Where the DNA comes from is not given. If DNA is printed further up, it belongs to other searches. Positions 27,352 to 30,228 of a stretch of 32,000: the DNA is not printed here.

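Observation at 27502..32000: Tandem, translationally coupled long-RSH genes with reciprocal catalytic decay (predicted dedicated (p)ppGpp hydrolase + dedicated synthetase)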

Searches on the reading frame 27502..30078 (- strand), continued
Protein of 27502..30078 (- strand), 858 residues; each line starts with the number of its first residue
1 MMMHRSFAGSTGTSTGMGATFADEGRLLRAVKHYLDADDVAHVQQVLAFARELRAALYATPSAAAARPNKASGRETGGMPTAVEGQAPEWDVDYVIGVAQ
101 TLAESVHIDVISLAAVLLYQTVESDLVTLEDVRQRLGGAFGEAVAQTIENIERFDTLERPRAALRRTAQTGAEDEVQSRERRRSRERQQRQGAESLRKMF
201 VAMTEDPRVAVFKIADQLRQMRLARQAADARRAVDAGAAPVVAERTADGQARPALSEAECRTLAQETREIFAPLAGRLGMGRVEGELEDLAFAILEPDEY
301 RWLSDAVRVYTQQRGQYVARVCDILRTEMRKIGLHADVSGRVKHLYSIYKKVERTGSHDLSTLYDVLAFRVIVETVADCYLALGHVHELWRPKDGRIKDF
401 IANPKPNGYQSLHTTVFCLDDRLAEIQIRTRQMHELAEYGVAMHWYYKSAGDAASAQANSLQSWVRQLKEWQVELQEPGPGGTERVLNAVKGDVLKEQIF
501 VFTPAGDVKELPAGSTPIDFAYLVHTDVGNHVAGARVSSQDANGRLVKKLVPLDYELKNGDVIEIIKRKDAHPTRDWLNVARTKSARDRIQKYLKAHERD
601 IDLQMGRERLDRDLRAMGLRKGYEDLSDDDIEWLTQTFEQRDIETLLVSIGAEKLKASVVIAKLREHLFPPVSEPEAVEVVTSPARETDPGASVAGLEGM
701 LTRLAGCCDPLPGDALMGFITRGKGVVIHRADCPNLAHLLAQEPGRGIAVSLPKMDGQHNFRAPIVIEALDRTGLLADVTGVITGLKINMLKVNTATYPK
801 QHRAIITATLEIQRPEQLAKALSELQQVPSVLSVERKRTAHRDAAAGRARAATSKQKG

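Call 8: find_homologous_proteins(query=window:27502-30078:-)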
Query window:27502-30078:- (858 aa): 7941 proteins with E <= 0.001 among 8000 candidates; the best 120 are listed.
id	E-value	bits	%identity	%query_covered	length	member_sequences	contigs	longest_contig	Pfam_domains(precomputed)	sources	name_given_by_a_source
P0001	0.0e+0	1907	100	100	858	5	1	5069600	PF04607.24,PF13328.13,PF19296.6,PF02824.28,PF13291.13,PF01842.32,PF28438.1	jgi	jgi:GTP pyrophosphokinase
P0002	0.0e+0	1344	72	98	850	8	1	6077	PF04607.24,PF13328.13,PF19296.6,PF02824.28,PF13291.13,PF01842.32,PF28438.1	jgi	jgi:GTP diphosphokinase / guanosine-3',5'-bis(diphosphate) 3'-diphosphatase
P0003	0.0e+0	1288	71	98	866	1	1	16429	PF04607.24,PF13328.13,PF19296.6,PF02824.28,PF13291.13,PF01842.32,PF28438.1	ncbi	ncbi:MAG: RelA/SpoT family protein [Ktedonobacterales bacterium]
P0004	0.0e+0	1285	69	99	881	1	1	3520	PF04607.24,PF13328.13,PF19296.6,PF02824.28,PF13291.13,PF01842.32,PF28438.1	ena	-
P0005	0.0e+0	1280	69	98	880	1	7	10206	PF04607.24,PF13328.13,PF19296.6,PF02824.28,PF13291.13,PF01842.32,PF28438.1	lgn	-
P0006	0.0e+0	1274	69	98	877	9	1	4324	PF04607.24,PF13328.13,PF19296.6,PF02824.28,PF13291.13,PF01842.32,PF28438.1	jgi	jgi:GTP diphosphokinase / guanosine-3',5'-bis(diphosphate) 3'-diphosphatase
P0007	0.0e+0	1269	69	97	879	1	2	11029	PF04607.24,PF13328.13,PF19296.6,PF02824.28,PF13291.13,PF01842.32,PF28438.1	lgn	-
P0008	0.0e+0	1266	68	98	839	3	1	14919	PF04607.24,PF13328.13,PF19296.6,PF02824.28,PF13291.13,PF01842.32,PF28438.1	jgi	jgi:GTP pyrophosphokinase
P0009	0.0e+0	1258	68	98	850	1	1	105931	PF04607.24,PF13328.13,PF19296.6,PF02824.28,PF13291.13,PF01842.32,PF28438.1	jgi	jgi:guanosine-3',5'-bis(diphosphate) 3'-pyrophosphohydrolase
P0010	0.0e+0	1252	68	98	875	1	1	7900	PF04607.24,PF13328.13,PF19296.6,PF02824.28,PF13291.13,PF01842.32,PF28438.1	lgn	-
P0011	0.0e+0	1251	69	98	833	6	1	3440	PF04607.24,PF13328.13,PF19296.6,PF02824.28,PF13291.13,PF01842.32,PF28438.1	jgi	jgi:GTP pyrophosphokinase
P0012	0.0e+0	1250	69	97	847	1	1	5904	PF04607.24,PF13328.13,PF19296.6,PF02824.28,PF13291.13,PF01842.32,PF28438.1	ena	-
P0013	0.0e+0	1243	69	98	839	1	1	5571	PF04607.24,PF13328.13,PF19296.6,PF02824.28,PF13291.13,PF01842.32,PF28438.1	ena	-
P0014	0.0e+0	1227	66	98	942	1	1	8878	PF04607.24,PF13328.13,PF19296.6,PF02824.28,PF13291.13,PF01842.32,PF28438.1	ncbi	ncbi:MAG TPA: TGS domain-containing protein [Ktedonobacterales bacterium]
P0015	0.0e+0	1226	68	96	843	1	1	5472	PF04607.24,PF13328.13,PF19296.6,PF02824.28,PF13291.13,PF01842.32,PF28438.1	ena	-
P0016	0.0e+0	1226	69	97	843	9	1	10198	PF04607.24,PF13328.13,PF19296.6,PF02824.28,PF13291.13,PF01842.32,PF28438.1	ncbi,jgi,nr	ncbi:MAG TPA: HD domain-containing protein [Ktedonobacterales bacterium]|nr:HD domain-containing pro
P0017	0.0e+0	1222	67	98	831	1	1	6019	PF04607.24,PF13328.13,PF19296.6,PF02824.28,PF13291.13,PF01842.32,PF28438.1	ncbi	-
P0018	0.0e+0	1221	68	96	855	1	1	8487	PF04607.24,PF13328.13,PF19296.6,PF02824.28,PF13291.13,PF01842.32,PF28438.1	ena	-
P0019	0.0e+0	1218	67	97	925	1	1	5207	PF04607.24,PF13328.13,PF19296.6,PF02824.28,PF13291.13,PF01842.32,PF28438.1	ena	-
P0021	0.0e+0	1205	68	95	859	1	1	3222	PF04607.24,PF13328.13,PF19296.6,PF02824.28,PF13291.13,PF01842.32,PF28438.1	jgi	jgi:GTP pyrophosphokinase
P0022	0.0e+0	1200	66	99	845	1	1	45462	PF04607.24,PF13328.13,PF19296.6,PF02824.28,PF13291.13,PF01842.32,PF28438.1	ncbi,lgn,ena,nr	ncbi:MAG TPA: TGS domain-containing protein [Ktedonobacterales bacterium]|nr:TGS domain-containing p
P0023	0.0e+0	1194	66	96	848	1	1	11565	PF04607.24,PF13328.13,PF19296.6,PF02824.28,PF13291.13,PF28438.1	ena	-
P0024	0.0e+0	1193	64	98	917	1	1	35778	PF04607.24,PF13328.13,PF19296.6,PF02824.28,PF13291.13,PF01842.32,PF28438.1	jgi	jgi:guanosine-3',5'-bis(diphosphate) 3'-pyrophosphohydrolase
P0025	0.0e+0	1190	66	97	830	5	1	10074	PF04607.24,PF13328.13,PF19296.6,PF02824.28,PF13291.13,PF01842.32,PF28438.1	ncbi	ncbi:MAG TPA: HD domain-containing protein [Ktedonobacterales bacterium]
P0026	0.0e+0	1176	65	96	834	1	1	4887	PF04607.24,PF13328.13,PF19296.6,PF02824.28,PF13291.13,PF01842.32,PF28438.1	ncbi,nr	ncbi:MAG TPA: TGS domain-containing protein [Ktedonobacterales bacterium]|nr:TGS domain-containing p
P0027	0.0e+0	1171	64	97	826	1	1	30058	PF04607.24,PF13328.13,PF19296.6,PF02824.28,PF13291.13,PF01842.32,PF28438.1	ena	-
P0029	0.0e+0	1168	64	97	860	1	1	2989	PF04607.24,PF13328.13,PF19296.6,PF02824.28,PF13291.13,PF28438.1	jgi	jgi:guanosine-3',5'-bis(diphosphate) 3'-pyrophosphohydrolase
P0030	0.0e+0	1161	66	95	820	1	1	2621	PF04607.24,PF13328.13,PF19296.6,PF02824.28,PF13291.13,PF01842.32,PF28438.1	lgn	-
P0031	0.0e+0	1159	64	98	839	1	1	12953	PF04607.24,PF13328.13,PF19296.6,PF02824.28,PF13291.13,PF01842.32,PF28438.1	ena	-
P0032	0.0e+0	1154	63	98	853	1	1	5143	PF04607.24,PF13328.13,PF19296.6,PF02824.28,PF13291.13,PF28438.1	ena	-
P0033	0.0e+0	1148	68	90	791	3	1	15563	PF04607.24,PF13328.13,PF19296.6,PF02824.28,PF13291.13,PF01842.32,PF28438.1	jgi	jgi:GTP pyrophosphokinase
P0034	0.0e+0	1134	63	97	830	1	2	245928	PF04607.24,PF13328.13,PF19296.6,PF02824.28,PF13291.13,PF01842.32,PF28438.1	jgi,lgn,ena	-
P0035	0.0e+0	1125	63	96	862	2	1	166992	PF04607.24,PF13328.13,PF19296.6,PF02824.28,PF13291.13,PF01842.32,PF28438.1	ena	-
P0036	0.0e+0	1123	62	99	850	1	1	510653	PF04607.24,PF13328.13,PF19296.6,PF02824.28,PF13291.13,PF01842.32,PF28438.1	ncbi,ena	-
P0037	0.0e+0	1122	64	95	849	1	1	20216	PF04607.24,PF13328.13,PF19296.6,PF02824.28,PF13291.13,PF01842.32,PF28438.1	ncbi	ncbi:MAG TPA: HD domain-containing protein [Ktedonobacterales bacterium]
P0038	0.0e+0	1122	63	97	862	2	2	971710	PF04607.24,PF13328.13,PF19296.6,PF02824.28,PF13291.13,PF01842.32,PF28438.1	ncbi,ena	-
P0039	0.0e+0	1117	63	96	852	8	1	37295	PF04607.24,PF13328.13,PF19296.6,PF02824.28,PF22629.3,PF13291.13,PF01842.32,PF28438.1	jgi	jgi:GTP diphosphokinase / guanosine-3',5'-bis(diphosphate) 3'-diphosphatase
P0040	0.0e+0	1116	62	97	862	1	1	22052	PF04607.24,PF13328.13,PF19296.6,PF02824.28,PF13291.13,PF01842.32,PF28438.1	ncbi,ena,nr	ncbi:MAG TPA: HD domain-containing protein [Ktedonobacterales bacterium]|nr:HD domain-containing pro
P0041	0.0e+0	1115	63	96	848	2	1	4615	PF04607.24,PF13328.13,PF19296.6,PF02824.28,PF13291.13,PF01842.32,PF28438.1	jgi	jgi:GTP pyrophosphokinase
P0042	0.0e+0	1115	63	97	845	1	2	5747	PF04607.24,PF13328.13,PF19296.6,PF02824.28,PF13291.13,PF01842.32,PF28438.1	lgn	-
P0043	0.0e+0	1111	62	98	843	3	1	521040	PF04607.24,PF13328.13,PF19296.6,PF02824.28,PF13291.13,PF01842.32,PF28438.1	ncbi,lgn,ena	-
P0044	0.0e+0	1111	63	96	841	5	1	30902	PF04607.24,PF13328.13,PF19296.6,PF02824.28,PF13291.13,PF01842.32,PF28438.1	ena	-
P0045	0.0e+0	1110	63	96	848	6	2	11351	PF04607.24,PF13328.13,PF19296.6,PF02824.28,PF13291.13,PF01842.32,PF28438.1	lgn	-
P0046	0.0e+0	1110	62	96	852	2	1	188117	PF04607.24,PF13328.13,PF19296.6,PF02824.28,PF13291.13,PF01842.32,PF28438.1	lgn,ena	-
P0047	0.0e+0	1110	63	95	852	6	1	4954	PF04607.24,PF13328.13,PF19296.6,PF02824.28,PF13291.13,PF01842.32,PF28438.1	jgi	jgi:GTP diphosphokinase / guanosine-3',5'-bis(diphosphate) 3'-diphosphatase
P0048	0.0e+0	1109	63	96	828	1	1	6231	PF04607.24,PF13328.13,PF19296.6,PF02824.28,PF22629.3,PF13291.13,PF01842.32,PF28438.1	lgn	-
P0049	0.0e+0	1109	63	96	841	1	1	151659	PF04607.24,PF13328.13,PF19296.6,PF02824.28,PF13291.13,PF01842.32,PF28438.1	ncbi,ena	-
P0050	0.0e+0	1108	62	96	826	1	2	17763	PF04607.24,PF13328.13,PF19296.6,PF02824.28,PF22629.3,PF13291.13,PF01842.32,PF28438.1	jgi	jgi:GTP diphosphokinase / guanosine-3',5'-bis(diphosphate) 3'-diphosphatase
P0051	0.0e+0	1103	61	97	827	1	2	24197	PF04607.24,PF13328.13,PF19296.6,PF02824.28,PF13291.13,PF01842.32,PF28438.1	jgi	jgi:guanosine-3',5'-bis(diphosphate) 3'-pyrophosphohydrolase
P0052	0.0e+0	1099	63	95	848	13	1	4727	PF04607.24,PF13328.13,PF19296.6,PF02824.28,PF13291.13,PF01842.32,PF28438.1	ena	-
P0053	0.0e+0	1098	61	97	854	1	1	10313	PF04607.24,PF13328.13,PF19296.6,PF02824.28,PF13291.13,PF01842.32,PF28438.1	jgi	jgi:GTP pyrophosphokinase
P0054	0.0e+0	1096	61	97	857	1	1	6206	PF04607.24,PF13328.13,PF19296.6,PF02824.28,PF13291.13,PF01842.32,PF28438.1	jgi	jgi:GTP diphosphokinase / guanosine-3',5'-bis(diphosphate) 3'-diphosphatase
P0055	0.0e+0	1095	63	95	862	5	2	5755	PF04607.24,PF13328.13,PF19296.6,PF02824.28,PF13291.13,PF01842.32,PF28438.1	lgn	-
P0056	0.0e+0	1094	63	95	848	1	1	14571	PF04607.24,PF13328.13,PF19296.6,PF02824.28,PF13291.13,PF01842.32,PF28438.1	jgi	jgi:GTP pyrophosphokinase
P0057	0.0e+0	1094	63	95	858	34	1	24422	PF04607.24,PF13328.13,PF19296.6,PF02824.28,PF13291.13,PF01842.32,PF28438.1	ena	-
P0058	0.0e+0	1093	66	87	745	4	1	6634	PF04607.24,PF13328.13,PF19296.6,PF02824.28,PF13291.13,PF01842.32,PF28438.1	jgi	jgi:GTP pyrophosphokinase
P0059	0.0e+0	1092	62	97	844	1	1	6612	PF04607.24,PF13328.13,PF19296.6,PF02824.28,PF13291.13,PF01842.32,PF28438.1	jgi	jgi:GTP diphosphokinase / guanosine-3',5'-bis(diphosphate) 3'-diphosphatase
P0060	0.0e+0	1092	63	95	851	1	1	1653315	PF04607.24,PF13328.13,PF19296.6,PF02824.28,PF13291.13,PF01842.32,PF28438.1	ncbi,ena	-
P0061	0.0e+0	1089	62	96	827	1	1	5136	PF04607.24,PF13328.13,PF19296.6,PF02824.28,PF22629.3,PF13291.13,PF01842.32,PF28438.1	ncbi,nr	ncbi:MAG TPA: HD domain-containing protein [Ktedonobacterales bacterium]|nr:HD domain-containing pro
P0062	0.0e+0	1089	62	98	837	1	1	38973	PF04607.24,PF13328.13,PF19296.6,PF02824.28,PF13291.13,PF01842.32,PF28438.1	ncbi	-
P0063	0.0e+0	1088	61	97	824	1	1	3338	PF04607.24,PF13328.13,PF19296.6,PF02824.28,PF22629.3,PF13291.13,PF01842.32,PF28438.1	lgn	-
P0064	0.0e+0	1086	60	95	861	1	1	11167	PF04607.24,PF13328.13,PF19296.6,PF02824.28,PF13291.13,PF01842.32,PF28438.1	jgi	jgi:GTP pyrophosphokinase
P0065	0.0e+0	1074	61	98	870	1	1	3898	PF04607.24,PF13328.13,PF19296.6,PF02824.28,PF13291.13,PF01842.32,PF28438.1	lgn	-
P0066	0.0e+0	1068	59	97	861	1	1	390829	PF04607.24,PF13328.13,PF19296.6,PF02824.28,PF13291.13,PF01842.32,PF28438.1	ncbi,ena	-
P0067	0.0e+0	1062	59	97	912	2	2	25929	PF04607.24,PF13328.13,PF19296.6,PF02824.28,PF13291.13,PF01842.32,PF28438.1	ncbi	-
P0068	0.0e+0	1051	59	96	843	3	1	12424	PF04607.24,PF13328.13,PF19296.6,PF02824.28,PF22629.3,PF13291.13,PF01842.32,PF28438.1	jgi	jgi:guanosine-3',5'-bis(diphosphate) 3'-pyrophosphohydrolase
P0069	0.0e+0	1048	57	96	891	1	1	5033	PF04607.24,PF13328.13,PF19296.6,PF02824.28,PF13291.13,PF28438.1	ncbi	ncbi:MAG: HD domain-containing protein [Ktedonobacterales bacterium]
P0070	0.0e+0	1039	59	99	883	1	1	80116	PF04607.24,PF13328.13,PF19296.6,PF02824.28,PF13291.13,PF28438.1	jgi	-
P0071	0.0e+0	1037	57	100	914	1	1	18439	PF04607.24,PF13328.13,PF19296.6,PF02824.28,PF13291.13,PF01842.32,PF28438.1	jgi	jgi:GTP pyrophosphokinase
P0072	0.0e+0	1036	59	97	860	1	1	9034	PF04607.24,PF13328.13,PF19296.6,PF02824.28,PF13291.13,PF28438.1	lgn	-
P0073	0.0e+0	1030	59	97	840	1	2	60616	PF04607.24,PF13328.13,PF19296.6,PF02824.28,PF13291.13,PF28438.1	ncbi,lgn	-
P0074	0.0e+0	1027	67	80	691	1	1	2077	PF04607.24,PF13328.13,PF19296.6,PF02824.28,PF13291.13,PF01842.32,PF28438.1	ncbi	ncbi:MAG TPA: HD domain-containing protein, partial [Ktedonobacterales bacterium]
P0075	0.0e+0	1024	67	81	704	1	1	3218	PF04607.24,PF13328.13,PF19296.6,PF02824.28,PF13291.13,PF01842.32,PF28438.1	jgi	jgi:GTP diphosphokinase / guanosine-3',5'-bis(diphosphate) 3'-diphosphatase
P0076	0.0e+0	1021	59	96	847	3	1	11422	PF04607.24,PF13328.13,PF19296.6,PF02824.28,PF22629.3,PF13291.13,PF01842.32,PF28438.1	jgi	jgi:GTP diphosphokinase / guanosine-3',5'-bis(diphosphate) 3'-diphosphatase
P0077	0.0e+0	1021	56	98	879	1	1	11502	PF04607.24,PF13328.13,PF19296.6,PF02824.28,PF22629.3,PF13291.13,PF01842.32,PF28438.1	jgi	jgi:GTP pyrophosphokinase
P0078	0.0e+0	1015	58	96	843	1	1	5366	PF04607.24,PF13328.13,PF19296.6,PF02824.28,PF22629.3,PF13291.13,PF01842.32,PF28438.1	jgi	jgi:GTP diphosphokinase / guanosine-3',5'-bis(diphosphate) 3'-diphosphatase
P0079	0.0e+0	1014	59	98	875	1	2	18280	PF04607.24,PF13328.13,PF19296.6,PF02824.28,PF13291.13,PF28438.1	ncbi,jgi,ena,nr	ncbi:MAG TPA: TGS domain-containing protein [Ktedonobacterales bacterium]|nr:TGS domain-containing p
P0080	0.0e+0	1014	57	97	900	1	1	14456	PF04607.24,PF13328.13,PF19296.6,PF02824.28,PF13291.13,PF01842.32,PF28438.1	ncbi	ncbi:MAG TPA: TGS domain-containing protein [Ktedonobacterales bacterium]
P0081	3.9e-298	1009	58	96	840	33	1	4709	PF04607.24,PF13328.13,PF19296.6,PF02824.28,PF22629.3,PF13291.13,PF01842.32,PF28438.1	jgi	jgi:GTP pyrophosphokinase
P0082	5.4e-297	1005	55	98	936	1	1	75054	PF04607.24,PF13328.13,PF19296.6,PF02824.28,PF13291.13,PF01842.32,PF28438.1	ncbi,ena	-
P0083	1.5e-294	997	55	98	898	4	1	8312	PF04607.24,PF13328.13,PF19296.6,PF02824.28,PF13291.13,PF01842.32,PF28438.1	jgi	jgi:GTP pyrophosphokinase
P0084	2.1e-294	997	74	68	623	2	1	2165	PF04607.24,PF19296.6,PF02824.28,PF13291.13,PF01842.32,PF28438.1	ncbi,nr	ncbi:MAG TPA: TGS domain-containing protein, partial [Ktedonobacterales bacterium]|nr:TGS domain-con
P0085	4.7e-293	992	55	98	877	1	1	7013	PF04607.24,PF13328.13,PF19296.6,PF02824.28,PF13291.13,PF01842.32,PF28438.1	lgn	-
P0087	3.4e-291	986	56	95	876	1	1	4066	PF04607.24,PF13328.13,PF19296.6,PF02824.28,PF22629.3,PF13291.13,PF01842.32,PF28438.1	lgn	-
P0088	1.2e-290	984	65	82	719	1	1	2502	PF04607.24,PF13328.13,PF19296.6,PF02824.28,PF28438.1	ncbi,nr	ncbi:MAG TPA: HD domain-containing protein, partial [Ktedonobacterales bacterium]|nr:HD domain-conta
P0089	2.6e-290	983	57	97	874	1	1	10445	PF04607.24,PF13328.13,PF19296.6,PF02824.28,PF22629.3,PF13291.13,PF01842.32,PF28438.1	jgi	jgi:GTP diphosphokinase / guanosine-3',5'-bis(diphosphate) 3'-diphosphatase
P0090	7.4e-290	982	57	95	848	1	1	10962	PF04607.24,PF13328.13,PF19296.6,PF02824.28,PF22629.3,PF13291.13,PF01842.32,PF28438.1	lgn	-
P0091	1.2e-289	981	55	97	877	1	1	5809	PF04607.24,PF13328.13,PF19296.6,PF02824.28,PF13291.13,PF01842.32,PF28438.1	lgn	-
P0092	5.3e-289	979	54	97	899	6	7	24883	PF04607.24,PF13328.13,PF19296.6,PF02824.28,PF13291.13,PF01842.32,PF28438.1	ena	-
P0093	7.1e-289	979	55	96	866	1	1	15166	PF04607.24,PF13328.13,PF19296.6,PF02824.28,PF22629.3,PF13291.13,PF01842.32,PF28438.1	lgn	-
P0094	2.8e-287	973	57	95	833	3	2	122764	PF04607.24,PF13328.13,PF19296.6,PF02824.28,PF13291.13,PF01842.32,PF28438.1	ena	-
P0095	3.0e-285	967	56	95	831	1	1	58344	PF04607.24,PF13328.13,PF19296.6,PF02824.28,PF13291.13,PF01842.32,PF28438.1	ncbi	ncbi:MAG TPA: HD domain-containing protein [Ktedonobacterales bacterium]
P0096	6.8e-285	965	54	96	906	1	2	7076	PF04607.24,PF13328.13,PF19296.6,PF02824.28,PF13291.13,PF01842.32,PF28438.1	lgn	-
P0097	7.4e-285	965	60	86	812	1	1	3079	PF04607.24,PF13328.13,PF19296.6,PF02824.28,PF22629.3,PF13291.13,PF01842.32,PF28438.1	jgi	-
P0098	1.4e-284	964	60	86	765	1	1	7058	PF04607.24,PF13328.13,PF19296.6,PF02824.28,PF28438.1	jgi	-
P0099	3.3e-284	963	53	98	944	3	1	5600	PF04607.24,PF13328.13,PF19296.6,PF02824.28,PF13291.13,PF01842.32,PF28438.1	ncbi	-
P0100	3.8e-284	963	59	88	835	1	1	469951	PF04607.24,PF13328.13,PF19296.6,PF02824.28,PF13291.13,PF01842.32,PF28438.1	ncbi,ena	-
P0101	1.8e-283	961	57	95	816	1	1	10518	PF04607.24,PF13328.13,PF19296.6,PF02824.28,PF13291.13,PF01842.32,PF28438.1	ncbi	ncbi:MAG TPA: RelA/SpoT family protein [Ktedonobacterales bacterium]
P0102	2.3e-283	960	55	97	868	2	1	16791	PF04607.24,PF13328.13,PF19296.6,PF02824.28,PF13291.13,PF01842.32,PF28438.1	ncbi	-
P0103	3.9e-282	956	54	98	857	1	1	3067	PF04607.24,PF13328.13,PF19296.6,PF02824.28,PF22629.3,PF13291.13,PF01842.32,PF28438.1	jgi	jgi:GTP pyrophosphokinase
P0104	4.0e-282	956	52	98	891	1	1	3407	PF04607.24,PF13328.13,PF19296.6,PF02824.28,PF13291.13,PF01842.32,PF28438.1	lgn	-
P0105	4.0e-282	956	56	95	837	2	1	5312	PF04607.24,PF13328.13,PF19296.6,PF02824.28,PF13291.13,PF01842.32,PF28438.1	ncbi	-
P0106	4.7e-282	956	55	97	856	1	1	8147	PF04607.24,PF13328.13,PF19296.6,PF02824.28,PF22629.3,PF13291.13,PF01842.32,PF28438.1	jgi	jgi:GTP pyrophosphokinase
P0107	5.8e-282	956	56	95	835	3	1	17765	PF04607.24,PF13328.13,PF19296.6,PF02824.28,PF13291.13,PF01842.32,PF28438.1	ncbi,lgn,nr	ncbi:MAG TPA: HD domain-containing protein [Ktedonobacterales bacterium]|nr:HD domain-containing pro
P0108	2.8e-281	953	59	87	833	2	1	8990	PF04607.24,PF13328.13,PF19296.6,PF02824.28,PF13291.13,PF01842.32,PF28438.1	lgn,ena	-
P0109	3.5e-281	953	55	97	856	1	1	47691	PF04607.24,PF13328.13,PF19296.6,PF02824.28,PF22629.3,PF13291.13,PF01842.32,PF28438.1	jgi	jgi:GTP pyrophosphokinase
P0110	1.9e-280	951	55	94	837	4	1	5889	PF04607.24,PF13328.13,PF19296.6,PF02824.28,PF13291.13,PF01842.32,PF28438.1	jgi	jgi:guanosine-3',5'-bis(diphosphate) 3'-pyrophosphohydrolase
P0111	3.0e-279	947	55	96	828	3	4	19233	PF04607.24,PF13328.13,PF19296.6,PF02824.28,PF13291.13,PF01842.32,PF28438.1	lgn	-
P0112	6.2e-279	946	58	92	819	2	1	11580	PF04607.24,PF13328.13,PF19296.6,PF02824.28,PF13291.13,PF28438.1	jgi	jgi:GTP diphosphokinase / guanosine-3',5'-bis(diphosphate) 3'-diphosphatase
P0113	1.0e-277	942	59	87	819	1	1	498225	PF04607.24,PF13328.13,PF19296.6,PF02824.28,PF13291.13,PF28438.1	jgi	jgi:guanosine-3',5'-bis(diphosphate) 3'-pyrophosphohydrolase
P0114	1.5e-277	941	55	98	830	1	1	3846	PF04607.24,PF13328.13,PF19296.6,PF02824.28,PF13291.13,PF01842.32,PF28438.1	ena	-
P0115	7.5e-277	939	58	87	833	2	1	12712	PF04607.24,PF13328.13,PF19296.6,PF02824.28,PF13291.13,PF01842.32,PF28438.1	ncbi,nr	ncbi:MAG TPA: RelA/SpoT family protein [Ktedonobacterales bacterium]|nr:RelA/SpoT family protein [Kt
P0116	8.6e-277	939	55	95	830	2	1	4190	PF04607.24,PF13328.13,PF19296.6,PF02824.28,PF22629.3,PF13291.13,PF01842.32,PF28438.1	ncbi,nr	ncbi:MAG: bifunctional (p)ppGpp synthetase/guanosine-3',5'-bis(diphosphate) 3'-pyrophosphohydrolase 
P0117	1.0e-276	938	56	95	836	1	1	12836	PF04607.24,PF13328.13,PF19296.6,PF02824.28,PF13291.13,PF01842.32,PF28438.1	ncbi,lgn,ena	ncbi:MAG TPA: HD domain-containing protein [Ktedonobacterales bacterium]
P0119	2.2e-275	934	58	86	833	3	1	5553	PF04607.24,PF13328.13,PF19296.6,PF02824.28,PF13291.13,PF01842.32,PF28438.1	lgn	-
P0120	5.1e-275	933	55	95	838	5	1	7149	PF04607.24,PF13328.13,PF19296.6,PF02824.28,PF13291.13,PF01842.32,PF28438.1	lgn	-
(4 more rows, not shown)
